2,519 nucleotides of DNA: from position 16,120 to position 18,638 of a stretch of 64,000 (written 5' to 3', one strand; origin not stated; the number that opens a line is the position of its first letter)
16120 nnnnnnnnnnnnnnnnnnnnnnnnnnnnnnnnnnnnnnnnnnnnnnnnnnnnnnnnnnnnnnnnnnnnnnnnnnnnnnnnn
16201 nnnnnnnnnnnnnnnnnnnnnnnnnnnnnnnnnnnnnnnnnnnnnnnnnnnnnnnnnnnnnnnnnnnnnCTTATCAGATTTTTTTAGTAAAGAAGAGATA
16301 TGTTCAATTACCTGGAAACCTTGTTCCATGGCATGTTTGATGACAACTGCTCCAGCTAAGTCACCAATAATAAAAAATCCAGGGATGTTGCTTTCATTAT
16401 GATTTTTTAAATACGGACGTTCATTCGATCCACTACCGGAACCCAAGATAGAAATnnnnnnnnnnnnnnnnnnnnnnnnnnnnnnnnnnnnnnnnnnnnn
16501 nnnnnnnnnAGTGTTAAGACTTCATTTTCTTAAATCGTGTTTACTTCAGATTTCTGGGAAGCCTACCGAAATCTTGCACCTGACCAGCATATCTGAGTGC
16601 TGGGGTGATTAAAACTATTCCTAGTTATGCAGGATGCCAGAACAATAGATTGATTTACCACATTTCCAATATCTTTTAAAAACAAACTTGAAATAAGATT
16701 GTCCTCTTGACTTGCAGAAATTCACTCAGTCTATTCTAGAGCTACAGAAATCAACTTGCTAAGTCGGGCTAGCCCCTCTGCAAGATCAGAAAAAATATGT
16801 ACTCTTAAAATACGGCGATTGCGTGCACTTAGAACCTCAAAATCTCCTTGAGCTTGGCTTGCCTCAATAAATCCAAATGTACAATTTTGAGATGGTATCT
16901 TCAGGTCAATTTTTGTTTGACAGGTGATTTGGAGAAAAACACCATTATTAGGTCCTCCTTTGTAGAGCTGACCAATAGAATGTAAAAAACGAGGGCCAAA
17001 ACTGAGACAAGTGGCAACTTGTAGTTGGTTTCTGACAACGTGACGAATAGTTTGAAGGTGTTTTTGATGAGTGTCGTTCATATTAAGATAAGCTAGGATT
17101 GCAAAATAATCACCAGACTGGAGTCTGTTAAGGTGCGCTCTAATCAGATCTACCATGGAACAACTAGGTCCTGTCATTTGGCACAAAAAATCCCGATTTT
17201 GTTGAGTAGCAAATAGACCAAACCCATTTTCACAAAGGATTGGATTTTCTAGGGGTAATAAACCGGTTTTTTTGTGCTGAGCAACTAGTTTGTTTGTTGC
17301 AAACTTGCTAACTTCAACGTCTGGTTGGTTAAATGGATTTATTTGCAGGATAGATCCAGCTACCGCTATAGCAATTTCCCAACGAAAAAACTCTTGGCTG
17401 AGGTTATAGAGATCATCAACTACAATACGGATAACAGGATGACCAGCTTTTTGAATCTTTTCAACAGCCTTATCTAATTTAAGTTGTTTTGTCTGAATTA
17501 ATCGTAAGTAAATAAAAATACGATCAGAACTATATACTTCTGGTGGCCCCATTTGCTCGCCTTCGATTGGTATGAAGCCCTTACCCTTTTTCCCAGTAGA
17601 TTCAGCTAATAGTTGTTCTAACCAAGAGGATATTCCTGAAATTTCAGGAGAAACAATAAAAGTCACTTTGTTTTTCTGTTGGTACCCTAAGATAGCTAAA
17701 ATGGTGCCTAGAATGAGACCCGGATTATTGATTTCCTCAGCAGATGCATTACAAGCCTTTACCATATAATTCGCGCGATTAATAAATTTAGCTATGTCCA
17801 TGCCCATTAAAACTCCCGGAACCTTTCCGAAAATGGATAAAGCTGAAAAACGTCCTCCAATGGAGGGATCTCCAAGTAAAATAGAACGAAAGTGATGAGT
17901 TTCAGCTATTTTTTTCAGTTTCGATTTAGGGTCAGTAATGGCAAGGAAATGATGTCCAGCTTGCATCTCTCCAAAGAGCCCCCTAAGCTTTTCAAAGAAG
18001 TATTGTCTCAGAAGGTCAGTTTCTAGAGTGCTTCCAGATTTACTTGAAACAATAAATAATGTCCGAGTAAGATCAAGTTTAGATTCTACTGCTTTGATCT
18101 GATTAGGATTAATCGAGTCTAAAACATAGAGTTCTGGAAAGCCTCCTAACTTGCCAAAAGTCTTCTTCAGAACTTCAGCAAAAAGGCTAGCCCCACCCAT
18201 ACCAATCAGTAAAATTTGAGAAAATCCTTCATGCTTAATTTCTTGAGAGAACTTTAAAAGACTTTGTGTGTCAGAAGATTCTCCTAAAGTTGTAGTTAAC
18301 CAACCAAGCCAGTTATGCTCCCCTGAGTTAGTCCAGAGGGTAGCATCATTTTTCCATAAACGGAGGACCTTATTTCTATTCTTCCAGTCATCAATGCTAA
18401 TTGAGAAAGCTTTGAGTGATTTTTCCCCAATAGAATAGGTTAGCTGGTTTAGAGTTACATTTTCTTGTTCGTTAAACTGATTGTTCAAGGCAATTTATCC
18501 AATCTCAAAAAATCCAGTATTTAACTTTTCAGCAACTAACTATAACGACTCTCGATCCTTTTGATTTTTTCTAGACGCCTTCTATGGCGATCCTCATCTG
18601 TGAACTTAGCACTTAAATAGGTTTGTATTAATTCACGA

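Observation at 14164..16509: Unusual tripartite redox protein: flavoprotein disulfide-oxidoreductase-like domain fused to a Trp-rich membrane domain and a NapH-type polyferredoxin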

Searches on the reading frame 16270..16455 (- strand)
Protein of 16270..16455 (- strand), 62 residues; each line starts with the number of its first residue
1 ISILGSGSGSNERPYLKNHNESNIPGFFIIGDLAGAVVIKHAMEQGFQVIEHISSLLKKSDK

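Call 47: search_solved_structures(query=A4, max_evalue=10, show_alignments=3)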
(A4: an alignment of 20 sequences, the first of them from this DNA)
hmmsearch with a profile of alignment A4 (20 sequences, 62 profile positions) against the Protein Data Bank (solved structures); distinct sequences matched with E-value up to 10: 111 (the best 60 are shown).
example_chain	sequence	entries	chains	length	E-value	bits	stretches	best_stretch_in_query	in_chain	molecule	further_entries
1lvl_A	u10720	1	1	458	4.1e-05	26.2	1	16-57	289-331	DIHYDROLIPOAMIDE DEHYDROGENASE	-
6cmz_A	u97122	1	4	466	0.00019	24.1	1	16-56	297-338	Dihydrolipoyl dehydrogenase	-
6h30_A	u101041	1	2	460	0.00083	22.1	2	29-51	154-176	Glutamine ABC transporter permease and substrate binding protein protein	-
6bz0_A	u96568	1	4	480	0.00093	21.9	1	15-54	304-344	Dihydrolipoyl dehydrogenase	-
1lpf_A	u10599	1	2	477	0.0019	20.9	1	15-56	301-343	DIHYDROLIPOAMIDE DEHYDROGENASE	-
5u8u_A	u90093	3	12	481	0.0019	20.9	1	15-56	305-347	Dihydrolipoyl dehydrogenase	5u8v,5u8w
3urh_A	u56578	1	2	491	0.0022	20.7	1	15-56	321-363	Dihydrolipoyl dehydrogenase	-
2eq6_A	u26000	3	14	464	0.0034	20.1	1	16-46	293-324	Pyruvate dehydrogenase complex, dihydrolipoamide dehydrogenase E3 component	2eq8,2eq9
5u1o_A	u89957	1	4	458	0.004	19.9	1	13-54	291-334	Glutathione reductase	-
5tr3_A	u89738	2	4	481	0.012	18.4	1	16-55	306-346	Dihydrolipoyl dehydrogenase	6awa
5w1j_A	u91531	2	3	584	0.012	18.3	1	13-58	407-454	Thioredoxin glutathione reductase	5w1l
5w1l_A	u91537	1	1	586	0.013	18.3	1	13-58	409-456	Thioredoxin glutathione reductase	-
7bq6_A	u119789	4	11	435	0.014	18.1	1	19-38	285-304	Pg protein | Pennisetum glaucum monodehydroascorbate reductase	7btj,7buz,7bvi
1k4q_A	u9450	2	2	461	0.015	18.1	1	15-53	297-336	Glutathione Reductase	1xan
2grt_A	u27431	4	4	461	0.015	18.1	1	15-53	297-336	GLUTATHIONE REDUCTASE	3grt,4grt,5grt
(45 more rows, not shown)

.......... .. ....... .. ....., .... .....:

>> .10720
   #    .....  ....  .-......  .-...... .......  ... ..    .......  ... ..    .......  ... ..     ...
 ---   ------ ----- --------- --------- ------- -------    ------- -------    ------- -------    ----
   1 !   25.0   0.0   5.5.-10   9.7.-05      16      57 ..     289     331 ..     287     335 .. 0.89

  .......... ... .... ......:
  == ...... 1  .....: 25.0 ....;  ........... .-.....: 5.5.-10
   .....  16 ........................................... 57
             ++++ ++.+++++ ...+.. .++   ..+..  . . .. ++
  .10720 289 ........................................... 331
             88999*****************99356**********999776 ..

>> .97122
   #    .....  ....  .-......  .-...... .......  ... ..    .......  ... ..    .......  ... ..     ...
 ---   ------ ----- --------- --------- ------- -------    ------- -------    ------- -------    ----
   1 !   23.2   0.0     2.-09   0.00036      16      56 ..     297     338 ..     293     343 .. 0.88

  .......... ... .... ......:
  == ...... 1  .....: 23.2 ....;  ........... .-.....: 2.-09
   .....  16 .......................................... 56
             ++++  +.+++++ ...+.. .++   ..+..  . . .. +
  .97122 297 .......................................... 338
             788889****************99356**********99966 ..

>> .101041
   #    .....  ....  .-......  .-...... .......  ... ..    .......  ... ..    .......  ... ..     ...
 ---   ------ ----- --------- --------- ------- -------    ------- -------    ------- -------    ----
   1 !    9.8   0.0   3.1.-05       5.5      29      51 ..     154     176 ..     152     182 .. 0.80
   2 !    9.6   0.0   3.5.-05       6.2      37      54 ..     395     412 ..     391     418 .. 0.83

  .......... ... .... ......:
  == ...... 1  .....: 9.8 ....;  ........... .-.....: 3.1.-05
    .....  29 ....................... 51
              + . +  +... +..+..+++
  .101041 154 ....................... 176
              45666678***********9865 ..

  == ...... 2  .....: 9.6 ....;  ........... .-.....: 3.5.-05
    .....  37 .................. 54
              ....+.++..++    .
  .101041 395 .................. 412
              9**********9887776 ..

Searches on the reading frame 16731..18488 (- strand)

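Call 66: search_protein_families(library=pfam, proteins=[window:16731-18488:-], max_evalue=0.00001)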
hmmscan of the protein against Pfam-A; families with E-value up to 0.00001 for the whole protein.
window:16731-18488:- (585 aa): 1 family
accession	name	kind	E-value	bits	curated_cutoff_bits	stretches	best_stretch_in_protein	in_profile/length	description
PF00342.24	PGI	-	1.2e-13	51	22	1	90-301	97-309/486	Phosphoglucose isomerase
